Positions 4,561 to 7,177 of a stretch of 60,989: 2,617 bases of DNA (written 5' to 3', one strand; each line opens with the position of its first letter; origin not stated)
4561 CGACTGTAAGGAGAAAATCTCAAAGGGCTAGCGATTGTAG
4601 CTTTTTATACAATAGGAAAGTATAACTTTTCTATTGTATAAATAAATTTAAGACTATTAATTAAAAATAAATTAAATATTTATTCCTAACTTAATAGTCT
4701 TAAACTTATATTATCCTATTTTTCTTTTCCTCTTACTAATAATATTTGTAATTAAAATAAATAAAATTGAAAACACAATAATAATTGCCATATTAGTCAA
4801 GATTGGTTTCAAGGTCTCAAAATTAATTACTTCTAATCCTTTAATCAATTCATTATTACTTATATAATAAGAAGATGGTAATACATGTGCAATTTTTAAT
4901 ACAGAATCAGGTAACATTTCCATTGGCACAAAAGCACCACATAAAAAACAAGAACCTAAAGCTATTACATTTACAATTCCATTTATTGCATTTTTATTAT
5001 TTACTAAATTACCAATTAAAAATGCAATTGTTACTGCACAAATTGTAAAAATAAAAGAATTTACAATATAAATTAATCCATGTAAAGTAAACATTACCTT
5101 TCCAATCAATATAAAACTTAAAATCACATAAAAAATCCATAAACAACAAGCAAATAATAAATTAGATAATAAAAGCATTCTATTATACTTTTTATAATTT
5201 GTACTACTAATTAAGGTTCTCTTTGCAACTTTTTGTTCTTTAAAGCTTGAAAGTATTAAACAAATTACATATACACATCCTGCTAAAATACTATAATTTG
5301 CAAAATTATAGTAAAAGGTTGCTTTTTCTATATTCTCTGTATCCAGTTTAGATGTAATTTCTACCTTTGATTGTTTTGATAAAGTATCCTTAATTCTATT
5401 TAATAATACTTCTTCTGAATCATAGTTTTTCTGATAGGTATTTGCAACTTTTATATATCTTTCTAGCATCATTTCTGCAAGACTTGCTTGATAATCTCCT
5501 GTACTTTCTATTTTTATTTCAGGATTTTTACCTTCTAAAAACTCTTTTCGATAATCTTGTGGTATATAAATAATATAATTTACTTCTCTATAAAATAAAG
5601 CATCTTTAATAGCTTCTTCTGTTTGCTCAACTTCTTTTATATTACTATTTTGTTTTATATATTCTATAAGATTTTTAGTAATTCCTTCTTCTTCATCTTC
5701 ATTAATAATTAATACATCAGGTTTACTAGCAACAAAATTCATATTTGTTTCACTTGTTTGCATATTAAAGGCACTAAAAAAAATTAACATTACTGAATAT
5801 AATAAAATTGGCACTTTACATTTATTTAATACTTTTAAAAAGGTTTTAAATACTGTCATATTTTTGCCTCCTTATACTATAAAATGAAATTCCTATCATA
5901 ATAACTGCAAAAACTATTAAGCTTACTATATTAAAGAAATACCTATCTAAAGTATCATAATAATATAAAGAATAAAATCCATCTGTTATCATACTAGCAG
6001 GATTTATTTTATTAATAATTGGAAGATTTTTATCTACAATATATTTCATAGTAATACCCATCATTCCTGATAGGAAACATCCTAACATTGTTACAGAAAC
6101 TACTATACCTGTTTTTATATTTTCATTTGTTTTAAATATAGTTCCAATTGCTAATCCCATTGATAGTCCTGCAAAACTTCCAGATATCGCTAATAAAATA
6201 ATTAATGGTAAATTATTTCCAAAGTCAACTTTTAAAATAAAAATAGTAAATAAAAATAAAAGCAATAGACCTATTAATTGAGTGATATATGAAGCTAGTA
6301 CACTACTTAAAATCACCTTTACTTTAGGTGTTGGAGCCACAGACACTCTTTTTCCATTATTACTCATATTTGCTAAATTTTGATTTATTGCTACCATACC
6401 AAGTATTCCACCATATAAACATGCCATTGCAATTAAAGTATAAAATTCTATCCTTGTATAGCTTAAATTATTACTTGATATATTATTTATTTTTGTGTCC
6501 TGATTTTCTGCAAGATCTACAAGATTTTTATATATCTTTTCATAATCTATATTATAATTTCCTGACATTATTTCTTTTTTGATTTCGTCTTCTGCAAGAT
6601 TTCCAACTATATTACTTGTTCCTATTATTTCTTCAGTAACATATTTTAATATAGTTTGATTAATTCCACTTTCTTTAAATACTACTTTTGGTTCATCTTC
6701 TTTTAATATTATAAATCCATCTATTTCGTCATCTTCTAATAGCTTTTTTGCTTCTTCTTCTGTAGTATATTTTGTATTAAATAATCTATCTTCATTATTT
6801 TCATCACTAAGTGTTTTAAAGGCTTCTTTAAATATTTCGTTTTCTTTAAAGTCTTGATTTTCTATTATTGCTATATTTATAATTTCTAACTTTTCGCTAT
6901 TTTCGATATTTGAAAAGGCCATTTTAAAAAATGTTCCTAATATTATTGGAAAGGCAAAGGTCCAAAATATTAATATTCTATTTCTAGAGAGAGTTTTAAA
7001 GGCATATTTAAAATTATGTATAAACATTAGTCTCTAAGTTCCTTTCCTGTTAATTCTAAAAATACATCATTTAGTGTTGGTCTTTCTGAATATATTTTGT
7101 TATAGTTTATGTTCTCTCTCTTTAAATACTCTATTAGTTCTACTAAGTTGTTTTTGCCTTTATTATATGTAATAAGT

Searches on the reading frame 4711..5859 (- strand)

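Call 37: search_protein_families(library=pfam, proteins=[window:4711-5859:-], max_evalue=0.00001)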
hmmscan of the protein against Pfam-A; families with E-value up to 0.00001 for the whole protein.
window:4711-5859:- (382 aa): 2 families
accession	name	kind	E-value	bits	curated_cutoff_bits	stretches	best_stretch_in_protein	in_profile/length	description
PF12698.13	ABC2_membrane_3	-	2.8e-28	99.4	31.6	1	16-371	10-345/347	ABC-2 family transporter protein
PF01061.29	ABC2_membrane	-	7.2e-11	42.5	26.9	1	184-334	52-204/211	ABC-2 type transporter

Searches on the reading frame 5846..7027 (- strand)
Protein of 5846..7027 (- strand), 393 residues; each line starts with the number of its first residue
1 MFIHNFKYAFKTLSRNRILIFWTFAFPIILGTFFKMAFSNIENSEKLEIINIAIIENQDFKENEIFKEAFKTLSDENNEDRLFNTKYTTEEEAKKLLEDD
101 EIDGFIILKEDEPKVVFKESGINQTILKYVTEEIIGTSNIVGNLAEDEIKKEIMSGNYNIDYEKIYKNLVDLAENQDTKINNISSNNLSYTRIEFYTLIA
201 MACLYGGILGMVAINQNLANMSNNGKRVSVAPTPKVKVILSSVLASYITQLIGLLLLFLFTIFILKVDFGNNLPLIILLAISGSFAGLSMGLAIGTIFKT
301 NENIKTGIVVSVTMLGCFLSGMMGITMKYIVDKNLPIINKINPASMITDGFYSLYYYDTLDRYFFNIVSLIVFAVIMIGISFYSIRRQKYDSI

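Call 37: search_protein_families(library=pfam, proteins=[window:5846-7027:-], max_evalue=0.00001)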
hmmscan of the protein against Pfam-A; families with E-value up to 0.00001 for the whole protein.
window:5846-7027:- (393 aa): 2 families
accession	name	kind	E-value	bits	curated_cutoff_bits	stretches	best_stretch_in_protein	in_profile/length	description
PF12698.13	ABC2_membrane_3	-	1e-41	143.7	31.6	1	18-383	2-347/347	ABC-2 family transporter protein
PF01061.29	ABC2_membrane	-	1.1e-08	35.3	26.9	1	190-354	51-209/211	ABC-2 type transporter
